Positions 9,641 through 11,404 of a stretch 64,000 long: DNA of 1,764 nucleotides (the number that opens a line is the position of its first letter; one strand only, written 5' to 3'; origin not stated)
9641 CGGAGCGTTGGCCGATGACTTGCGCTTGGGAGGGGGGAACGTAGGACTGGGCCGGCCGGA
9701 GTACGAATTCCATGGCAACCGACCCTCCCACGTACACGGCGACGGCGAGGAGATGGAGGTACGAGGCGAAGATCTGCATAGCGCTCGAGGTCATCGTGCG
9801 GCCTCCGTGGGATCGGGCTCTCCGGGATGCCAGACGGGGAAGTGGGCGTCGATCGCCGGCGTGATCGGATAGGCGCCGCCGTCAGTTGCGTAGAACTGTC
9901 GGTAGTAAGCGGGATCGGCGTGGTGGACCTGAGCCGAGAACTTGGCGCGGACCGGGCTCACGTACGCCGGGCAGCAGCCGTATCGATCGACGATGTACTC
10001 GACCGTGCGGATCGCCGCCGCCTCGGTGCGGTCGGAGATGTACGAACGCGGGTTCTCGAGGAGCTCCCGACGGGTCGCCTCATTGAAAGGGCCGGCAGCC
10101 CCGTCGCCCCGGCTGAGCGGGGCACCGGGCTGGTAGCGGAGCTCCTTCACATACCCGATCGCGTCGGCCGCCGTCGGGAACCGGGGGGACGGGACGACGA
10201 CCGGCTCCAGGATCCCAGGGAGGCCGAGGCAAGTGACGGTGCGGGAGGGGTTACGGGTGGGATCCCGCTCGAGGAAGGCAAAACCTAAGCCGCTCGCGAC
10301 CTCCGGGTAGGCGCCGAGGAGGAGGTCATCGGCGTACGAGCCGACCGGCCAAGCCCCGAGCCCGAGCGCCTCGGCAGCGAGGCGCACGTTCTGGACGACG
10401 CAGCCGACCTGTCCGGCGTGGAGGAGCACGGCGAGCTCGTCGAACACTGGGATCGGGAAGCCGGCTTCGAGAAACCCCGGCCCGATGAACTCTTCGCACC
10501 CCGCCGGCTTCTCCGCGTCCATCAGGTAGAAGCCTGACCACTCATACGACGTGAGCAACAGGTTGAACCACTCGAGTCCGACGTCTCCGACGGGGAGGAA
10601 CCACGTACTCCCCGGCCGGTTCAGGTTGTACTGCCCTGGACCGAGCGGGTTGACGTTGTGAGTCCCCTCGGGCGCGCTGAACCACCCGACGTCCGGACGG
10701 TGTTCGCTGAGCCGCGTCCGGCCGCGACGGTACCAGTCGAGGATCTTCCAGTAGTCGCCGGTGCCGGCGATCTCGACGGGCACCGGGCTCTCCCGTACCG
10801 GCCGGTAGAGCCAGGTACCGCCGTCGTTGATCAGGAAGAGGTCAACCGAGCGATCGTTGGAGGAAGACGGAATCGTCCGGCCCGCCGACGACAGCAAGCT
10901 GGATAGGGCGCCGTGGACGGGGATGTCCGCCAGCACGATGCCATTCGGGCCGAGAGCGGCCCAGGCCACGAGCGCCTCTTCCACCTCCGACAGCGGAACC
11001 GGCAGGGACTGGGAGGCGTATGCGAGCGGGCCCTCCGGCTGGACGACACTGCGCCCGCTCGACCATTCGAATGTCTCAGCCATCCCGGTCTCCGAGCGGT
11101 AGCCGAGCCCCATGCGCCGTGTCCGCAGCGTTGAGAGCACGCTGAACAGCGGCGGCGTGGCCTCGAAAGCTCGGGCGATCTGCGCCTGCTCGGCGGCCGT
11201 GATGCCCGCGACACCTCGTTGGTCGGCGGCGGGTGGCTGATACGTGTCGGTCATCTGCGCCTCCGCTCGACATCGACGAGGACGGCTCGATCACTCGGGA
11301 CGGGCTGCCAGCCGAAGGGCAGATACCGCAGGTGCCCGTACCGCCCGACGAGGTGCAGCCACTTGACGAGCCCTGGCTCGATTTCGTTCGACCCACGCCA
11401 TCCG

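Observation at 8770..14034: Orphan Mo-bisPGD catalytic subunit coupled to a nitroreductase-fold protein and twin 4-TM proteins instead of Fe-S, heme and chaperone subunits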

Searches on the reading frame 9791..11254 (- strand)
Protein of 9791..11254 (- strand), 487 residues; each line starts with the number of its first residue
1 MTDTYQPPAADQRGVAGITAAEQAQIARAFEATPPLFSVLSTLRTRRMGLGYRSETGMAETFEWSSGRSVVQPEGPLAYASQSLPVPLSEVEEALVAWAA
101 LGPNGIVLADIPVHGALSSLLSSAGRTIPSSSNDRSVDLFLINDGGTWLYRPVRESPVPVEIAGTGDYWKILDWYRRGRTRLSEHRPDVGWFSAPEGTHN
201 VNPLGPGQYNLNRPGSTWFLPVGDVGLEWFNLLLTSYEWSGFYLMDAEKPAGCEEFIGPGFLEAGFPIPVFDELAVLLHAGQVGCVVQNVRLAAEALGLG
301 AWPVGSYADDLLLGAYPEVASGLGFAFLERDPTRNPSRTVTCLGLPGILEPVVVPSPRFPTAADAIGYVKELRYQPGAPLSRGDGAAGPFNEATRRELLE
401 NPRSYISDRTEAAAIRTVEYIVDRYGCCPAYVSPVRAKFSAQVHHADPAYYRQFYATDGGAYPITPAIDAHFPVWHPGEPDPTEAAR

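Call 4: search_protein_families(library=pfam, proteins=[window:9791-11254:-], max_evalue=0.01)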
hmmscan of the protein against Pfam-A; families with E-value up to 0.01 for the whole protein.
window:9791-11254:- (487 aa): 1 family
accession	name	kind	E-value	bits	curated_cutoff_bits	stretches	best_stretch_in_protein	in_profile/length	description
PF00881.29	Nitroreductase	-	0.0013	19.4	23.5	0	280-310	116-146/167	Nitroreductase family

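Call 5: search_protein_families(library=ncbifam, proteins=[window:9791-11254:-], max_evalue=0.01)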
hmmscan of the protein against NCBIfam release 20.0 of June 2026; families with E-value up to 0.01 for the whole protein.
window:9791-11254:- (487 aa): 1 family
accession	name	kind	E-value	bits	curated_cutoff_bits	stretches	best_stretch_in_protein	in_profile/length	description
TIGR03605.1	antibiot_sagB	domain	0.00092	18.8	78.4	1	273-311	113-151/173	SagB family peptide dehydrogenase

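Call 9: find_homologous_proteins(query=window:9791-11254:-)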
Query window:9791-11254:- (487 aa): 176 proteins with E <= 0.001 among 8000 candidates; the best 120 are listed.
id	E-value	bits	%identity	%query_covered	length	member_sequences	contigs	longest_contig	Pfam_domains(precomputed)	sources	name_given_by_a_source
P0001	0.0e+0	1013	90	100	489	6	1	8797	-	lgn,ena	-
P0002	1.5e-291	986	88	100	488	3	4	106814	-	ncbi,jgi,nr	ncbi:MAG TPA: hypothetical protein VKA05_05345 [Acidimicrobiales bacterium]|nr:hypothetical protein 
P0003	2.5e-241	820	76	96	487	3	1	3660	-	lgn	-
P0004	1.3e-237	808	71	98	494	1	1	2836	-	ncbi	-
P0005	3.7e-227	773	70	95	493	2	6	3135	-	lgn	-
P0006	1.8e-226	771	69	98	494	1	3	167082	-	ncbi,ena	-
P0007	2.2e-225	767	70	98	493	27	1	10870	-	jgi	jgi:hypothetical protein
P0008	3.5e-225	767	69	97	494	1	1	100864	-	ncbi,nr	ncbi:MAG: hypothetical protein IT198_15225 [Acidimicrobiia bacterium]|nr:hypothetical protein [Acidi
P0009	2.4e-223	761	67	98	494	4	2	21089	-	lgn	-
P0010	1.6e-222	758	67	100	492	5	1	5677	-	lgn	-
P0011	6.4e-222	756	69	97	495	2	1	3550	-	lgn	-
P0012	3.6e-221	754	69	100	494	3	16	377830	-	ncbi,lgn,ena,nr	ncbi:MAG: hypothetical protein JJLCMIEE_00011 [Acidimicrobiales bacterium]|nr:hypothetical protein [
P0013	3.2e-220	750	69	98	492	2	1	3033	-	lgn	-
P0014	5.2e-220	750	68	99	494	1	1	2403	-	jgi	jgi:hypothetical protein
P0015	7.4e-220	749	68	99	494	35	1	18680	-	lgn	-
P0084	4.5e-192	658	61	97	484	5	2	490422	PF00881.30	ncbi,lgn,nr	ncbi:MAG: hypothetical protein HY875_04145 [Chloroflexi bacterium]|nr:hypothetical protein [Chlorofl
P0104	1.6e-186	639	61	94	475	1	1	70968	-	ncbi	-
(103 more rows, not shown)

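Call 11: find_encoding_contigs(protein=P0084, flank=10000, max_places=2)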
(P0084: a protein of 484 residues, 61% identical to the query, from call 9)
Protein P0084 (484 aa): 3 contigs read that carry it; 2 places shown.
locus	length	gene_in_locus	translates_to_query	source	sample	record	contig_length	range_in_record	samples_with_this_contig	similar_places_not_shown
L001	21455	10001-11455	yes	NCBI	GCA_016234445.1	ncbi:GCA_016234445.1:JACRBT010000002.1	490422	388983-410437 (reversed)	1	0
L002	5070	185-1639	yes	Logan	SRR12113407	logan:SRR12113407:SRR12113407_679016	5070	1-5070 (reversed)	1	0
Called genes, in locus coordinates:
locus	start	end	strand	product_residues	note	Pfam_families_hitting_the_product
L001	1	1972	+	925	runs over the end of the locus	PF00384:Molybdopterin, PF01568:Molydop_binding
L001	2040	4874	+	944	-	PF00384:Molybdopterin, PF01568:Molydop_binding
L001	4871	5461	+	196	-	PF09459:EB_dh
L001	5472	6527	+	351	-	PF12838:Fer4_7 (faint), PF13187:Fer4_9 (faint), PF00037:Fer4 (faint), PF12797:Fer4_2 (faint), PF12837:Fer4_6 (faint), PF13237:Fer4_10 (faint), PF13247:Fer4_11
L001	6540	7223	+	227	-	PF02613:Nitrate_red_del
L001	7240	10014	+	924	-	PF00384:Molybdopterin, PF01568:Molydop_binding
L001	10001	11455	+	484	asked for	PF00881:Nitroreductase (faint)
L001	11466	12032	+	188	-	-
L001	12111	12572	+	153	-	PF05425:CopD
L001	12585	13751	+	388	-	PF00501:AMP-binding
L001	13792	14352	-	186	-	PF02613:Nitrate_red_del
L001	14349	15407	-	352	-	PF13187:Fer4_9 (faint), PF12797:Fer4_2 (faint), PF12837:Fer4_6 (faint), PF13237:Fer4_10 (faint), PF12838:Fer4_7 (weak), PF13247:Fer4_11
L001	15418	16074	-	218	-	PF09459:EB_dh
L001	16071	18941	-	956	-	PF00384:Molybdopterin, PF01568:Molydop_binding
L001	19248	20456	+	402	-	PF02770:Acyl-CoA_dh_M, PF00441:Acyl-CoA_dh_1, PF08028:Acyl-CoA_dh_2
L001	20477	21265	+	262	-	PF00881:Nitroreductase (weak)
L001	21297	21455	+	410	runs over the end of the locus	PF00108:Thiolase_N, PF08545:ACP_syn_III (faint), PF00109:ketoacyl-synt (weak), PF02803:Thiolase_C (weak), PF22691:Thiolase_C_1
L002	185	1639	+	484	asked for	PF00881:Nitroreductase (faint)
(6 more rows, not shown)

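Call 12: find_encoding_contigs(protein=P0104, flank=10000, max_places=2)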
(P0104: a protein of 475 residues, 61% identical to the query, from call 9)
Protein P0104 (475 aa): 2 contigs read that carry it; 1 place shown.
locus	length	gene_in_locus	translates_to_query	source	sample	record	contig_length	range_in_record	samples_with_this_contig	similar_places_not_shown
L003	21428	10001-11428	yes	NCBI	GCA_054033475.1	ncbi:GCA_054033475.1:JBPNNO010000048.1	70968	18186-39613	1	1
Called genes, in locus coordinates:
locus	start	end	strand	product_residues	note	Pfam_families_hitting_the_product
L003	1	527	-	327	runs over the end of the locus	PF01073:3Beta_HSD, PF01370:Epimerase, PF02719:Polysacc_synt_2, PF04321:RmlD_sub_bind, PF16363:GDP_Man_Dehyd, PF13460:NAD_binding_10 (weak), PF07993:NAD_binding_4 (weak)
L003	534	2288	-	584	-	PF02776:TPP_enzyme_N, PF00205:TPP_enzyme_M, PF02775:TPP_enzyme_C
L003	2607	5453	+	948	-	PF00384:Molybdopterin, PF01568:Molydop_binding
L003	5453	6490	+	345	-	PF12838:Fer4_7 (faint), PF13187:Fer4_9 (faint), PF12797:Fer4_2 (faint), PF12837:Fer4_6 (faint), PF13247:Fer4_11, PF13237:Fer4_10 (weak)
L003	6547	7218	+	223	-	PF02613:Nitrate_red_del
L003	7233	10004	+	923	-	PF00384:Molybdopterin, PF01568:Molydop_binding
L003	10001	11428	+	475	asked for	-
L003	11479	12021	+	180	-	PF05425:CopD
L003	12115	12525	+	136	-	PF05425:CopD (weak)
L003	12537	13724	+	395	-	PF00501:AMP-binding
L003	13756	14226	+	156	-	PF11578:DUF3237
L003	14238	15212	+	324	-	-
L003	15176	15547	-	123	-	PF21112:CsgH (weak)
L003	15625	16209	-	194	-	-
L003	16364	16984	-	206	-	PF00440:TetR_N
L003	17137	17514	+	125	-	-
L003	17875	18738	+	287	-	PF02551:Acyl_CoA_thio (weak), PF13622:4HBT_3, PF20789:4HBT_3C, PF02551:Acyl_CoA_thio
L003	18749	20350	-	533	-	PF00501:AMP-binding, PF13193:AMP-binding_C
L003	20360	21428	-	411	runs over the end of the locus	PF00108:Thiolase_N, PF02803:Thiolase_C (faint), PF00109:ketoacyl-synt (weak), PF08545:ACP_syn_III (faint), PF22691:Thiolase_C_1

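Call 15: search_solved_structures(query=A1, max_evalue=10, show_alignments=2)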
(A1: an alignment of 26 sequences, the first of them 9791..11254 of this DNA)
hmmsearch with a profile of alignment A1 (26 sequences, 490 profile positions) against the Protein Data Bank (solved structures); distinct sequences matched with E-value up to 10: 10.
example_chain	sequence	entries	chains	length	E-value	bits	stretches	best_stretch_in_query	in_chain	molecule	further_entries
8uc3_A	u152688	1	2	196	0.068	14.9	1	282-312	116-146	Albonoursin synthase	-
3n2s_A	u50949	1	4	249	0.21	13.2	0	275-306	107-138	NADPH-dependent nitro/flavin reductase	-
5uu6_A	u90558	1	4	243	0.54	11.9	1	271-306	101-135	NADPH-flavin oxidoreductase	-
1bkj_A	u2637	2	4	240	0.64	11.6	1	270-306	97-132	NADPH-FLAVIN OXIDOREDUCTASE | FLAVIN REDUCTASE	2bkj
4g8s_A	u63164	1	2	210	0.65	11.6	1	279-310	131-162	Nitroreductase family protein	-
3kwk_A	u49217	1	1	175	0.85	11.2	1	282-306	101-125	Putative NADH dehydrogenase/NAD(P)H nitroreductase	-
5hdj_A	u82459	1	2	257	1.1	10.8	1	276-307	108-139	NfrA1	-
3m5k_A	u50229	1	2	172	1.2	10.7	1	283-304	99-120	Putative NADH dehydrogenase/NAD(P)H nitroreductase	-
3e39_A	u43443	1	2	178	1.6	10.4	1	281-305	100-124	Putative Nitroreductase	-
4dn2_A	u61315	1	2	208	1.7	10.3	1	280-308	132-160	Nitroreductase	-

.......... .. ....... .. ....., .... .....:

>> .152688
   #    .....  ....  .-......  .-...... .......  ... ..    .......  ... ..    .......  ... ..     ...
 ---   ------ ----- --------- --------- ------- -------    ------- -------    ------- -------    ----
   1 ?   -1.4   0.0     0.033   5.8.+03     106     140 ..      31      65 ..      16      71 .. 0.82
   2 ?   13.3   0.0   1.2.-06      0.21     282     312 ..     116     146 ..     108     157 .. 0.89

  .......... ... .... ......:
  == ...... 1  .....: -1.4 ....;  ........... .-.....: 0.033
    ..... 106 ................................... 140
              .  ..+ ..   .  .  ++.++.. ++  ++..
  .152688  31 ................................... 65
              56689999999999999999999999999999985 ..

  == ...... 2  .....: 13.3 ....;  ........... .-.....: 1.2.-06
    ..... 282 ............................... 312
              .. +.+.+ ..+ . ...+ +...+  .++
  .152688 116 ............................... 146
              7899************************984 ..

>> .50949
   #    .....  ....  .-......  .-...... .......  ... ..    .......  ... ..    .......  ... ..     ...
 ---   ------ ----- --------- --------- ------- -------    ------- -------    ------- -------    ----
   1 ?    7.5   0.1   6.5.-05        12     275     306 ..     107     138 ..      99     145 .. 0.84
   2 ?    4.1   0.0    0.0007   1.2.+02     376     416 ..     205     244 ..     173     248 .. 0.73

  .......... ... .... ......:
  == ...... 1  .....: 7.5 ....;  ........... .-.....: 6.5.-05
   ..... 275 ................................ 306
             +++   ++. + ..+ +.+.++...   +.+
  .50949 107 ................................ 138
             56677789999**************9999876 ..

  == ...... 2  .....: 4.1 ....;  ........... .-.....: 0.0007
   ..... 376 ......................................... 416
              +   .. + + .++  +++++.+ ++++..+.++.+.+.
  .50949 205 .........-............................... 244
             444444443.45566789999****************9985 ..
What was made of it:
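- Tried and rejected: The 487 profile gave only weak nitroreductase hits, E 0.07-2 (call 15).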

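Call 16: find_related_loci(query=A1, collection=genome_contigs, flank=10000)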
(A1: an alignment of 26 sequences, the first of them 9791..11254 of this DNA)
Query A1 (487 aa) in genome_contigs; peptide patterns used: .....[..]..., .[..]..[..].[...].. (x = any residue, [..] = any of these).
118 stretches matched a pattern; 97 encode a relative of the query (tblastn E <= 1e-3); the best 80 are kept; 80 distinct loci.
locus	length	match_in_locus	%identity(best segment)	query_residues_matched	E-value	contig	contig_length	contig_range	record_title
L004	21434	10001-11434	69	15-486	0e+0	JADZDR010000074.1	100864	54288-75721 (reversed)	MAG: Acidimicrobiia bacterium isolate SJ788 c_000001438827, whole genome shotgun sequence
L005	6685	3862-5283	71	16-483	0e+0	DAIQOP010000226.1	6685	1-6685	MAG TPA_asm: Actinomycetota bacterium isolate CTOTU10851 NODE_3846_length_6685_cov_5.981297, whole genome shotgun sequen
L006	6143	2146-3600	67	4-482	0e+0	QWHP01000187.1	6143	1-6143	MAG: Actinobacteria bacterium ATB1 test_scaffold_8674, whole genome shotgun sequence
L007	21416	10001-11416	70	18-483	0e+0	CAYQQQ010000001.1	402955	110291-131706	MAG TPA_asm: uncultured Microthrixaceae bacterium isolate SRP292972_co1_121 genome assembly, contig: NODE_30_length_4029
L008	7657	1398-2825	70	18-487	0e+0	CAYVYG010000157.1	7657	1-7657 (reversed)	MAG TPA_asm: uncultured Microthrixaceae bacterium isolate binchicken_co59_671 genome assembly, contig: NODE_23283_length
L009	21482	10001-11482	69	1-487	0e+0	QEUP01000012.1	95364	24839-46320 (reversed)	MAG: Acidobacteria bacterium isolate ATN2 J3_scaffold_170, whole genome shotgun sequence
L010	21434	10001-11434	69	16-486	0e+0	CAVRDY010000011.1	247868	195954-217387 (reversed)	MAG: uncultured Actinomycetes bacterium isolate MFD09964.bin.2.70 genome assembly, contig: contig_5200, whole genome sho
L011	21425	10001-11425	69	18-486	0e+0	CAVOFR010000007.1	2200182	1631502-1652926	MAG: uncultured Acidimicrobiales bacterium isolate MFD09964.bin.1.83 genome assembly, contig: contig_7588, whole genome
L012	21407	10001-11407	69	22-483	0e+0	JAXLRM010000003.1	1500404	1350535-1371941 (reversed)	MAG: Acidimicrobiia bacterium isolate STL-ACT9 C1.50.fa-3, whole genome shotgun sequence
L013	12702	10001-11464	66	5-486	0e+0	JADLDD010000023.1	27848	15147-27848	MAG: Acidimicrobiia bacterium isolate SJ254 c_000000155728, whole genome shotgun sequence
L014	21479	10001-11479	68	1-486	0e+0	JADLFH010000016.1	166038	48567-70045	MAG: Microthrixaceae bacterium isolate SJ36 c_000000186874, whole genome shotgun sequence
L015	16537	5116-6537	69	19-486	0e+0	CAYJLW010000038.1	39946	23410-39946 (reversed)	MAG TPA_asm: uncultured Acidimicrobiia bacterium isolate ERP124720_co1_197 genome assembly, contig: NODE_1363_length_399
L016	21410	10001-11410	68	19-482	0e+0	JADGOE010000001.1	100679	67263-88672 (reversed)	MAG: Acidimicrobiales bacterium isolate Chersky.15_37 contig-100_13, whole genome shotgun sequence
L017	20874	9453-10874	66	19-486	0e+0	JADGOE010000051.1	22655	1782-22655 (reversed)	MAG: Acidimicrobiales bacterium isolate Chersky.15_37 contig-100_965, whole genome shotgun sequence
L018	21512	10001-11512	63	6-483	0e+0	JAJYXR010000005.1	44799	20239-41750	MAG: Actinomycetes bacterium isolate FK3.bin57 NODE_1512_length_44799_cov_2.802382, whole genome shotgun sequence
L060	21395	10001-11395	61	18-476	0e+0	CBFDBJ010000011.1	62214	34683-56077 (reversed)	MAG TPA_asm: uncultured Alphaproteobacteria bacterium isolate SRR26215674_binner23_Refined_77 genome assembly, contig: E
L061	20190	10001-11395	61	18-476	0e+0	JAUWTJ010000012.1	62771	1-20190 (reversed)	MAG: Alphaproteobacteria bacterium isolate CSMAG_2577 CSMAG_2577_k127_4144707_length_62771_cov_13.0944, whole genome sho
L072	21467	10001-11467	55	1-482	1e-174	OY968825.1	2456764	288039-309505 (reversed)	MAG: uncultured Solirubrobacterales bacterium isolate MFD01872.bin.c.2 genome assembly, chromosome: 1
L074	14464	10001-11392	56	18-478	1e-174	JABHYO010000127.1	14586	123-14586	MAG: Gammaproteobacteria bacterium isolate SI047_bin61 k141_226200, whole genome shotgun sequence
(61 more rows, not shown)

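Call 22: predict_structure(alignment_id=A1)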
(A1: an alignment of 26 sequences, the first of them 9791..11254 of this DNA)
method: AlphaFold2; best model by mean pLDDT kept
length: 487 residues; sequences in the alignment: 26
mean_pLDDT: 77.2   pTM: 0.82
mean pLDDT of the five models: 77.2, 76.2, 75.9, 75.1, 66.3
residues with pLDDT >= 90: 88; 70-90: 267; 50-70: 100; < 50: 32
segments of 3 or more residues with pLDDT < 50: 1-15, 108-110, 306-310
pLDDT, mean of each block of 10 residues (from residue 1): 41 60 72 60 73 87 78 86 91 91 61 61 72 77 91 63 76 87 79 53 55 85 90 85 84 79 78 86 87 87 61 62 76 72 80 91 96 83 65 82 85 96 92 83 90 68 75 82 67
secondary structure, 60 per line:
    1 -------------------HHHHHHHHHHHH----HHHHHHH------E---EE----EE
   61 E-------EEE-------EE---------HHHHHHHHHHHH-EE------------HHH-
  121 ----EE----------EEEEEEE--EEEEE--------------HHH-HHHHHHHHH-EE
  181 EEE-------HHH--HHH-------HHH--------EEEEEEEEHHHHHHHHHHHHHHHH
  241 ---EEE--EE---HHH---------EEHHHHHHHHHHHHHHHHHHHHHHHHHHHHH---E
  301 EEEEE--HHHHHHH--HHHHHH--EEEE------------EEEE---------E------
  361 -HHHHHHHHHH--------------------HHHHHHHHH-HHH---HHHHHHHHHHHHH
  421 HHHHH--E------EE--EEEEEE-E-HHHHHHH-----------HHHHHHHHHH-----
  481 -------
elements in order: H20-31 H36-42 E59-61 E69-71 H90-101 E137-143 E146-150 H169-177 E179-183 E217-224 H225-240 E244-246 H268-296 E300-305 H308-314 H317-322 E325-328 E341-344 H362-371 H392-400 H408-425 E439-444 H448-454 H466-475
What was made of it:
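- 9791..11254 (-): 487-aa divergent nitroreductase-superfamily protein, a putative FMN protein. It is translationally coupled to alpha2 and to TM_A. AF2 model pLDDT 77 (call 22).
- On Nitroreductase superfamily (PF00881): The model has pLDDT 77 (call 22).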
